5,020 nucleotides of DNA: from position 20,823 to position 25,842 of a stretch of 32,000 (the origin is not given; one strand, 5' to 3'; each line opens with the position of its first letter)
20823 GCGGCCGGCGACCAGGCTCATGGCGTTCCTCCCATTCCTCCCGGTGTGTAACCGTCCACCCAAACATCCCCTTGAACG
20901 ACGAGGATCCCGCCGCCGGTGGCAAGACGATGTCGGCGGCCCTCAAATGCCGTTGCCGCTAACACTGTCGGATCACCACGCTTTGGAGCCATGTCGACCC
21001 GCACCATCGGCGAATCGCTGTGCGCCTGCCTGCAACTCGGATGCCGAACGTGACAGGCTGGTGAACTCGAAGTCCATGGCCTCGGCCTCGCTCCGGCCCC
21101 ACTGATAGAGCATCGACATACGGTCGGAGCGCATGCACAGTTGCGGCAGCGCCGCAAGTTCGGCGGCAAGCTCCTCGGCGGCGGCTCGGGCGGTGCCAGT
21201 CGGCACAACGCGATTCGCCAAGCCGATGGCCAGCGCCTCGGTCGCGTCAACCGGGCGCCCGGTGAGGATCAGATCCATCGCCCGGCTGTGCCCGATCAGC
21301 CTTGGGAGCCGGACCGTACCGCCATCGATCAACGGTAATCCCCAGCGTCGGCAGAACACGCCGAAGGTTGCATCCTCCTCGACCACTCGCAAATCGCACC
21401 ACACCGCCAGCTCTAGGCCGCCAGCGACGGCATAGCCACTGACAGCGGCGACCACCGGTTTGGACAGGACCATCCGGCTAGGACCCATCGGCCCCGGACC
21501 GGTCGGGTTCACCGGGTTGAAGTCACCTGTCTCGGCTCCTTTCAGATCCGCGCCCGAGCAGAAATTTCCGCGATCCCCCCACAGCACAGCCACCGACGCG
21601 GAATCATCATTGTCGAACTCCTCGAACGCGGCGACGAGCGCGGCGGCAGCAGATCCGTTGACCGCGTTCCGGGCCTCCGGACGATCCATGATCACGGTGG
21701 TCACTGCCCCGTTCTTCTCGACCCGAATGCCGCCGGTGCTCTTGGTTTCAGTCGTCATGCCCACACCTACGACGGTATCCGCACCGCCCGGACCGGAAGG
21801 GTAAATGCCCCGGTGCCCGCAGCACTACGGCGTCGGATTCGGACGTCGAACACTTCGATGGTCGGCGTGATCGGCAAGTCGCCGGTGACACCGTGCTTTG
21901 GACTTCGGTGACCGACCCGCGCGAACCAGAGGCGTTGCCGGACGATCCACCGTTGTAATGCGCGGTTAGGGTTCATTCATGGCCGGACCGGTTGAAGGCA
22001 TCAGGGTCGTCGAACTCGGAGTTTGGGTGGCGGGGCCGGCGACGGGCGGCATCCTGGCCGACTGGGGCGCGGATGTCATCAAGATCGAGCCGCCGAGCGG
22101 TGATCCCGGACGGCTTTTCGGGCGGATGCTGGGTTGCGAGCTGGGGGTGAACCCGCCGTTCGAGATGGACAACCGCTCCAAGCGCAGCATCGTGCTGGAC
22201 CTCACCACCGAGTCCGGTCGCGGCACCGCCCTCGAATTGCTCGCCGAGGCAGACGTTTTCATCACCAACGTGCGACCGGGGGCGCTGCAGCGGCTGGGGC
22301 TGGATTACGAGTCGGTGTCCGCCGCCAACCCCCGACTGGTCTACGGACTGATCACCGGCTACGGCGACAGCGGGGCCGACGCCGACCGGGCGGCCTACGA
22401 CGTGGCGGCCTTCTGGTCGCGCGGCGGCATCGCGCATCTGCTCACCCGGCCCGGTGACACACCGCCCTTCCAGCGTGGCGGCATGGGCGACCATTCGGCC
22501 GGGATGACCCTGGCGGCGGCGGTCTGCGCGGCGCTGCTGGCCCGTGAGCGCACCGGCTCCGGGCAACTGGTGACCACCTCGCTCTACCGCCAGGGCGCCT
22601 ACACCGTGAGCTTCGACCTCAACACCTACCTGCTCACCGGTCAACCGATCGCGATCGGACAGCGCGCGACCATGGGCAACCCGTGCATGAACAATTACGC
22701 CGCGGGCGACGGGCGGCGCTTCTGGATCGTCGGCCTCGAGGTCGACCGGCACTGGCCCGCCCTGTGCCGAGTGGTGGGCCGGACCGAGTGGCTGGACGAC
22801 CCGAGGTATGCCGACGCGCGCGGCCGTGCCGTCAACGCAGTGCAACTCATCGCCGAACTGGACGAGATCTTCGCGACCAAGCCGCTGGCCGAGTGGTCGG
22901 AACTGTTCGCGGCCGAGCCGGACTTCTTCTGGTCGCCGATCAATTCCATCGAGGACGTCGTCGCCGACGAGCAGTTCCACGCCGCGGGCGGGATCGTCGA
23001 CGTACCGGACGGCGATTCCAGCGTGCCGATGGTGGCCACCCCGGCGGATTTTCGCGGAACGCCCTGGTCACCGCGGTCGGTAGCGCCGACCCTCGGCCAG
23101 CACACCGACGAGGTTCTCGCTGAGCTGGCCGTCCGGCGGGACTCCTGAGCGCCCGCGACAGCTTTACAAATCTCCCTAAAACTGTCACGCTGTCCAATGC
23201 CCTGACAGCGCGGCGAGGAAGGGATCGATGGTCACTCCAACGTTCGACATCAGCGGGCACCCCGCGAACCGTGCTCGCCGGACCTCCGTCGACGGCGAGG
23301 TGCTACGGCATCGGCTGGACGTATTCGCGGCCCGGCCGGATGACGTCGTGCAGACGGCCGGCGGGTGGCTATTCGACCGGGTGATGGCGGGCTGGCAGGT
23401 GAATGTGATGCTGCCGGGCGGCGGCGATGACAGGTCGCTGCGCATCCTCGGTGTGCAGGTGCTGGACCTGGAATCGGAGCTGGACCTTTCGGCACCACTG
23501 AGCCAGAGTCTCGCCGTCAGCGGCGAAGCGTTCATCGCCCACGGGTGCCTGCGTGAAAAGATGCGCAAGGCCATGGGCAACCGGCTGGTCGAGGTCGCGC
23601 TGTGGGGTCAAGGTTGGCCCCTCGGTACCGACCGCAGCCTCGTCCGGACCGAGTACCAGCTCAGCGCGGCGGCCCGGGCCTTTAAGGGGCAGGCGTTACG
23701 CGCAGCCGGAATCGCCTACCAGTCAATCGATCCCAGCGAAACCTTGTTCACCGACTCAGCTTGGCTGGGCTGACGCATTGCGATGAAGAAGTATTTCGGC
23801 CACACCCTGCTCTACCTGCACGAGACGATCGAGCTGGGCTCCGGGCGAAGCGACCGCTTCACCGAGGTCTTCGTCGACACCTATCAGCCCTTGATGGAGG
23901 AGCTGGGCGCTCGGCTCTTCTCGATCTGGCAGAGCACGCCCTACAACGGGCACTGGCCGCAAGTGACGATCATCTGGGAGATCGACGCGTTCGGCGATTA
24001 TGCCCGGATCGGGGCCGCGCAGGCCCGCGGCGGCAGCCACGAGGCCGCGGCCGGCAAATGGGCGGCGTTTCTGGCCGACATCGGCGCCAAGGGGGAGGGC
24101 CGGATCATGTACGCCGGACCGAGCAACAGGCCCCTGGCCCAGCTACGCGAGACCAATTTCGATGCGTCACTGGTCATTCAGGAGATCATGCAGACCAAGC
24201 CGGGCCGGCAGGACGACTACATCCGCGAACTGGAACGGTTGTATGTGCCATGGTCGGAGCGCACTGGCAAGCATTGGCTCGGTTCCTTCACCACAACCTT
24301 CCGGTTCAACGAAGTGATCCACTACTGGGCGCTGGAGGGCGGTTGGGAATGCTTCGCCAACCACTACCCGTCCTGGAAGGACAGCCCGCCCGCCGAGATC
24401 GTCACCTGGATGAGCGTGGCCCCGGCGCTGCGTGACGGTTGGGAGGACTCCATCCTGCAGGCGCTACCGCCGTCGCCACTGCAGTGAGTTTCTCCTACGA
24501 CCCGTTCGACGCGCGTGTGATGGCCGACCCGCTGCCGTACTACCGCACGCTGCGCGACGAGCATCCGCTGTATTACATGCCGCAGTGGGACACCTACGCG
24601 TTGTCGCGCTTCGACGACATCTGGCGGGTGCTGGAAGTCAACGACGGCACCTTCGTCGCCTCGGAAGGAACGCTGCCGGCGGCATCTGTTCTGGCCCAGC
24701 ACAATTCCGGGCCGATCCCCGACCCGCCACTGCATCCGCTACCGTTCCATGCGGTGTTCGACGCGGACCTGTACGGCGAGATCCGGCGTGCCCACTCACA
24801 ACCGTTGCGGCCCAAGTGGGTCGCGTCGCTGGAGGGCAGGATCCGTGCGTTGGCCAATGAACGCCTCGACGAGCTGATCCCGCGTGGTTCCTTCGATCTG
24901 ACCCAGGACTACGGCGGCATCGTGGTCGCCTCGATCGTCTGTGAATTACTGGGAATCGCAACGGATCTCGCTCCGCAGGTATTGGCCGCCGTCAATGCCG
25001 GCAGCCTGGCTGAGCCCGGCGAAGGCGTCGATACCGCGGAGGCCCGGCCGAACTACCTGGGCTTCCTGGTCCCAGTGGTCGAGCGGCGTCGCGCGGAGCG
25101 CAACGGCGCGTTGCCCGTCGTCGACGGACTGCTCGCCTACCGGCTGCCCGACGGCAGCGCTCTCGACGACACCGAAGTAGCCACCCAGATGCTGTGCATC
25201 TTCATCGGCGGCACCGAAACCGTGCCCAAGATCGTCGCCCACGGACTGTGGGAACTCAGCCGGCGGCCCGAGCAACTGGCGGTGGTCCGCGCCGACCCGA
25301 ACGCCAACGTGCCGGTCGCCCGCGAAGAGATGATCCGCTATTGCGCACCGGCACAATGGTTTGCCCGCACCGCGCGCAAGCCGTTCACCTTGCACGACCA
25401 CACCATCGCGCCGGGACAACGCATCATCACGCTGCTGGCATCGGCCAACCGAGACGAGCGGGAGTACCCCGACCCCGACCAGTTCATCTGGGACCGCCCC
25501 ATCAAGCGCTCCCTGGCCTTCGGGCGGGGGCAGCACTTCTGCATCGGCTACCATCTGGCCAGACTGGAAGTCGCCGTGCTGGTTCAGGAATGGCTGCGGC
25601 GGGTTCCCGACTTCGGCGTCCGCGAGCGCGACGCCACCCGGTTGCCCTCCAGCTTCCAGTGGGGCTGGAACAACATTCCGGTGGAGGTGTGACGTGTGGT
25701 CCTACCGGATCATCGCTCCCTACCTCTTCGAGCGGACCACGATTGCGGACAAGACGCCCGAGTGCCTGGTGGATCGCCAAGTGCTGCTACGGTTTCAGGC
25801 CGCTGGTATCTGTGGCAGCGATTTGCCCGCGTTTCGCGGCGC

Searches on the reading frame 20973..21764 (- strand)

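Call 8: search_protein_families(library=pfam, proteins=[window:20973-21764:-])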
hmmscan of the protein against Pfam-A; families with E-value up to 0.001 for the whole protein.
window:20973-21764:- (263 aa): 2 families
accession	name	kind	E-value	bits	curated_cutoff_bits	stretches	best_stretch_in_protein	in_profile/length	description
PF00378.25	ECH_1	-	3.7e-41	141.6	27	1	16-252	1-241/251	Enoyl-CoA hydratase/isomerase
PF16113.10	ECH_2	-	5.2e-18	66.1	27.2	2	100-202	86-187/335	Enoyl-CoA hydratase/isomerase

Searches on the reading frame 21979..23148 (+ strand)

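Call 8: search_protein_families(library=pfam, proteins=[window:21979-23148:+])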
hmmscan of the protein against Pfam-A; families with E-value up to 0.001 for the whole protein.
window:21979-23148:+ (389 aa): 1 family
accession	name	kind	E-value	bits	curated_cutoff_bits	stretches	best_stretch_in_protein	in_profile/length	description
PF02515.22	CoA_transf_3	-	1.1e-114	383.8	23.3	1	6-376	2-366/366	CoA-transferase family III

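Call 17: search_protein_families(library=ncbifam, proteins=[window:21979-23148:+], max_evalue=0.00001)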
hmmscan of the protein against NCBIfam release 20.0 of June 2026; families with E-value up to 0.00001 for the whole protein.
window:21979-23148:+ (389 aa): 7 families
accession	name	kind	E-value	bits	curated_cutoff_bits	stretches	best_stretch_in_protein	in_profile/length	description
NF052585.1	SucGlutTfsCaiB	equivalog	1.3e-57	195.2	750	1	3-385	6-390/394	succinate--glutarate CoA-transferase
TIGR03253.1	oxalate_frc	equivalog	1.3e-52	178.9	504.2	2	4-202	3-199/416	formyl-CoA transferase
NF003809.0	PRK05398.1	subfamily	2.2e-52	178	442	2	2-202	2-200/416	formyl-CoA transferase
NF041294.1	Scnl_mescCoAtase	equivalog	2.2e-49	168.6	700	1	5-380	4-380/381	succinyl-CoA:mesaconate CoA-transferase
NF008511.0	PRK11430.1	equivalog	1.1e-40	140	522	1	2-341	7-340/381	CoA:oxalate CoA-transferase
NF002914.1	PRK03525.1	equivalog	1.6e-24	86.6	413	1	3-383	8-381/400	L-carnitine CoA-transferase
TIGR04253.1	mesacon_CoA_iso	equivalog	5.4e-21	75.1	725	1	5-383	3-383/403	2-methylfumaryl-CoA isomerase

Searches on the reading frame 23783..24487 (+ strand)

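Call 9: search_protein_families(library=pfam, proteins=[window:23783-24487:+])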
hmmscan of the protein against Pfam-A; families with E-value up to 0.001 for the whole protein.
window:23783-24487:+ (234 aa): 1 family
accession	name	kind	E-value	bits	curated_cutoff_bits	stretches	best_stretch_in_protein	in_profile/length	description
PF07978.19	NIPSNAP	-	0.00038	21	22.3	0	18-81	8-69/102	NIPSNAP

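Call 17: search_protein_families(library=ncbifam, proteins=[window:23783-24487:+], max_evalue=0.00001)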
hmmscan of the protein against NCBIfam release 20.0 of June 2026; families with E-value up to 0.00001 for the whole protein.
window:23783-24487:+ (234 aa): 0 families

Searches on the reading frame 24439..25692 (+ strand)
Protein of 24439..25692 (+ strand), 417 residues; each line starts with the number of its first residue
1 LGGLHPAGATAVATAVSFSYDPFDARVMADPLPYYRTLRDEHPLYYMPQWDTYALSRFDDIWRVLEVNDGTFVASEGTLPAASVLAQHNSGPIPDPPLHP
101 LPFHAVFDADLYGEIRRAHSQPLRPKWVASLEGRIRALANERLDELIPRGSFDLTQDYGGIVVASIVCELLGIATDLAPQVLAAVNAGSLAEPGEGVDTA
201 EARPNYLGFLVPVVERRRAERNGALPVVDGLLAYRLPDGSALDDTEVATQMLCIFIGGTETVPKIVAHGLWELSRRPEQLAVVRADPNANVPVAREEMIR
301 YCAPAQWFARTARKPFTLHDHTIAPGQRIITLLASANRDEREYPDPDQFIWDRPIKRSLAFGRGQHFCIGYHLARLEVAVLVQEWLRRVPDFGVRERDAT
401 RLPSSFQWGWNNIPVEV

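Call 9: search_protein_families(library=pfam, proteins=[window:24439-25692:+])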
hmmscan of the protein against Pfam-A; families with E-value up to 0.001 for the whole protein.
window:24439-25692:+ (417 aa): 1 family
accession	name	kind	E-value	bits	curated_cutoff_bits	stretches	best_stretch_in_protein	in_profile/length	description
PF00067.27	p450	-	5.4e-19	68.7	22.8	1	207-388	217-431/462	Cytochrome P450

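Call 17: search_protein_families(library=ncbifam, proteins=[window:24439-25692:+], max_evalue=0.00001)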
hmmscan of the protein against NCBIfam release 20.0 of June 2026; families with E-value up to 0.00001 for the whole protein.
window:24439-25692:+ (417 aa): 8 families
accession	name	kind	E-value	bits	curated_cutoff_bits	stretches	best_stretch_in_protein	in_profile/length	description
TIGR04538.1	P450_cycloAA_1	subfamily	1.9e-36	125.8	500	1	126-392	91-369/395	cytochrome P450, cyclodipeptide synthase-associated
TIGR04515.1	P450_rel_GT_act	subfamily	1.1e-26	94.1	343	1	29-415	31-385/386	P450-derived glycosyltransferase activator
NF041802.1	P450_SolI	exception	1.1e-26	93.3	850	1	113-415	118-420/424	solanimycin biosynthesis cytochrome P450 SolI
NF041177.1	Cyp119_Thmprot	equivalog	2.9e-25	88.8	680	1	108-416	72-365/368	cytochrome P450 Cyp119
NF045816.1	PentlenlactSyn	equivalog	4.8e-22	78.2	700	1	128-393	107-370/396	pentalenolactone synthase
TIGR04458.1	CYP450_TxtE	equivalog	1.6e-19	69.9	500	1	249-391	234-377/403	4-nitrotryptophan synthase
NF045812.1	PentlenOxigase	equivalog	1.6e-09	37.1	800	1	227-382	222-402/444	pentalenene oxygenase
NF050147.1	aminopyruv_ApyO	equivalog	9.3e-09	34.4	525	1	218-388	202-392/444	RiPP biosynthesis cytochrome P450 ApyO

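Call 22: search_solved_structures(query=window:24439-25692:+, max_evalue=1e-30)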
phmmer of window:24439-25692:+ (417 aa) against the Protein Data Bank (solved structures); distinct sequences matched with E-value up to 1e-30: 51.
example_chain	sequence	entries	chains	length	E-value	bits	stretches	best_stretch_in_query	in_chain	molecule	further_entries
2uuq_A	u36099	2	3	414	3.4e-41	144.7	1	16-397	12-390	CYTOCHROME P450 130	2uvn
2wh8_A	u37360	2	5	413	4.3e-41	144.4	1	17-397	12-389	PUTATIVE CYTOCHROME P450 130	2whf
2wgy_A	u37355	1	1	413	3e-40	141.6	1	17-397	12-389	CYTOCHROME P450 130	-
6gmf_A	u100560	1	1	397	2.8e-39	138.4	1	51-414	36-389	Putative cytochrome P450 hydroxylase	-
8vxi_A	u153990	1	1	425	1.4e-36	129.6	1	107-415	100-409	CYP125MRCA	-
8yhn_A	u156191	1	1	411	1.2e-35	126.5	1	13-403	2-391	Cytochrome P450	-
8vxg_A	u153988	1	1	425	1.7e-35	126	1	107-415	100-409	CYP125MRCA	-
2fr7_A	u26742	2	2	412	1.5e-33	119.5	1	18-393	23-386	putative cytochrome P450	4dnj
8gdi_A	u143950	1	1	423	1.7e-33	119.4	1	35-415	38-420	Cytochrome P450 124A1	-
6cvc_A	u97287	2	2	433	1.8e-33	119.3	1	35-415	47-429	Cytochrome P450 124A1, Cyp124A1 | Cytochrome P450 124A1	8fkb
8fjo_A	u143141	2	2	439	1.9e-33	119.2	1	35-415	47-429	Cytochrome P450 124A1, Cyp124A1 | Cytochrome P450 124A1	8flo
7wex_A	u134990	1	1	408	3.6e-33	118.3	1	21-415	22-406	Cytochrome P450 hydroxylase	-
9dxw_A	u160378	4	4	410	7.6e-33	117.2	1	16-394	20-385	Cytochrome P450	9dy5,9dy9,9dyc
8ws4_A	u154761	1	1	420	8.2e-33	117.1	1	16-394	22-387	Cytochrome P450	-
8hgb_A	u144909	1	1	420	1.8e-32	116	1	16-394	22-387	Cytochrome P450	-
8hgc_A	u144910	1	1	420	2.1e-32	115.8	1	16-394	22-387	Cytochrome P450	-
9dwr_A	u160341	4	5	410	2.1e-32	115.8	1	16-394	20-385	Cytochrome P450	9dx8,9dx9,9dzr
8g35_A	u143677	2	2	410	2.5e-32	115.5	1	16-394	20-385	Cytochrome P450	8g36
1egy_A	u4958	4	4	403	2.8e-32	115.4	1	109-412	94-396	CYTOCHROME P450ERYF | CYTOCHROME P450 107A1 | CYTOCHROME P450 ERYF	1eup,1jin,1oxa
4dnz_A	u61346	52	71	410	3.3e-32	115.1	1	16-394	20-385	Cytochrome P450 | CYP199A4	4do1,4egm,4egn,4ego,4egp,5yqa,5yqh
5kdb_A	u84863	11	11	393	4.3e-32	114.8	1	18-394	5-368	Cytochrome P450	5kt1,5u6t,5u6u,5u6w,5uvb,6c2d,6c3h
2xkr_A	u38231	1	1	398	6.7e-32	114.1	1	90-415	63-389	PUTATIVE CYTOCHROME P450 142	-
5kdy_A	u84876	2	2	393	7.2e-32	114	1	18-394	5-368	Cytochrome P450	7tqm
7n60_A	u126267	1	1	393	8.2e-32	113.8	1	18-394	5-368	Cytochrome P450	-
8vf0_A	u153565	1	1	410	9.2e-32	113.7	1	16-394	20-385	Cytochrome P450 enzyme (CYP199A4)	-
1jip_A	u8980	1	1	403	9.2e-32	113.7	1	109-412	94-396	CYTOCHROME P450 107A1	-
7reh_A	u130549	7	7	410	9.6e-32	113.6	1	16-394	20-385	Cytochrome P450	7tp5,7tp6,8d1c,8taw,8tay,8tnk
8gly_A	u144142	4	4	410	9.6e-32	113.6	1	16-394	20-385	Cytochrome P450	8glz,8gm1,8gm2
6dcd_A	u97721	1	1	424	1.3e-31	113.2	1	24-396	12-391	Cytochrome P450 150A6 Cyp150A6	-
8vf3_A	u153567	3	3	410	1.3e-31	113.2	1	16-394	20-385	Cytochrome P450 enzyme (CYP199A4) | Cytochrome P450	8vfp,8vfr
1jio_A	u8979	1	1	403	1.4e-31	113.1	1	109-412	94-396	CYTOCHROME P450 107A1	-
5kdz_A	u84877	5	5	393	1.9e-31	112.6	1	18-394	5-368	Cytochrome P450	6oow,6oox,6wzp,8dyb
5cje_A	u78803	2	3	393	3e-31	112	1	23-415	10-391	Cytochrome P450 hydroxylase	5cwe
7tnf_A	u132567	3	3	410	3.2e-31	111.9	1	16-394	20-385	Cytochrome P450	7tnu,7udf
3tkt_A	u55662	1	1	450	3.3e-31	111.8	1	54-415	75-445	Cytochrome P450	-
6m4s_A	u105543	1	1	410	4.9e-31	111.3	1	23-394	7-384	Cytochrome P450 hydroxylase sb21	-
3r9b_A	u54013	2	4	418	5.2e-31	111.2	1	18-391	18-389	CYTOCHROME P450 164A2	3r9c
2wm4_A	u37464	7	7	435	5.6e-31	111.1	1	35-415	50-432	PUTATIVE CYTOCHROME P450 124 | Methyl-branched lipid omega-hydroxylase | CYP124 in complex with inhibitor carbethoxyhexyl imidazole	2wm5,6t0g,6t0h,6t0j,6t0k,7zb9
8fbc_A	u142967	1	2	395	5.9e-31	111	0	17-395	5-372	Cytochrome P450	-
8q5j_A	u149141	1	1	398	9.5e-31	110.3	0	22-388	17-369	Cytochrome P450 107B1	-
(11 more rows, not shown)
